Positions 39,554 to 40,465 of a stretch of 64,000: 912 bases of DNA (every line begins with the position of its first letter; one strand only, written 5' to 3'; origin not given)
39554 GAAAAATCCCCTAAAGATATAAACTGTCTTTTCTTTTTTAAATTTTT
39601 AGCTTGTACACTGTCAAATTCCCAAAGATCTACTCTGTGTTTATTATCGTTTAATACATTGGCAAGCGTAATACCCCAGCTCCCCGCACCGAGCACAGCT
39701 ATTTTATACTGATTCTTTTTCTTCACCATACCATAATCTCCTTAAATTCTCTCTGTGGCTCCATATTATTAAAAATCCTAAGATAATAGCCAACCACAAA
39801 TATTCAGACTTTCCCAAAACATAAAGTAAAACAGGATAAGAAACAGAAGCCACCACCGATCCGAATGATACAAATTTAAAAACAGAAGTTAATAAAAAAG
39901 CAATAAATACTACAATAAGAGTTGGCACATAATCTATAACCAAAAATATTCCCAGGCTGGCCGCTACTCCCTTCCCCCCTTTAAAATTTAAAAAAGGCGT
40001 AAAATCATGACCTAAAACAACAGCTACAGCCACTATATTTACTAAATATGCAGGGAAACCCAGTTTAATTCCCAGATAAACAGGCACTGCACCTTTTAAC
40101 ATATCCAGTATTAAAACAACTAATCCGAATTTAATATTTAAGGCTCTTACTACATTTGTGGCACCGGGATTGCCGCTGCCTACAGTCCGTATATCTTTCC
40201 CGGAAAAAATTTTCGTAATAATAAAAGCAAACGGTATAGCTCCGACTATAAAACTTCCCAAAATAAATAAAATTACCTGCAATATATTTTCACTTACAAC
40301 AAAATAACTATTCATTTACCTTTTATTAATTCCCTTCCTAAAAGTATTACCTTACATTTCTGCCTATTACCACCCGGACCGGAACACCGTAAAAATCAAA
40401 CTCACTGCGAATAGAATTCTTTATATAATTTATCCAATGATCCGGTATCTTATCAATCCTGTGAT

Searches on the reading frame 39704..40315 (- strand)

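Call 13: search_protein_families(library=pfam, proteins=[window:39704-40315:-], max_evalue=0.001)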
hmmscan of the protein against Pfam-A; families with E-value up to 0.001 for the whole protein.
window:39704-40315:- (203 aa): 1 family
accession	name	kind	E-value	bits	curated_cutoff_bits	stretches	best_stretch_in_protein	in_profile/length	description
PF02660.20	G3P_acyltransf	-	4.9e-49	167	24.1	1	21-194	2-164/164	Glycerol-3-phosphate acyltransferase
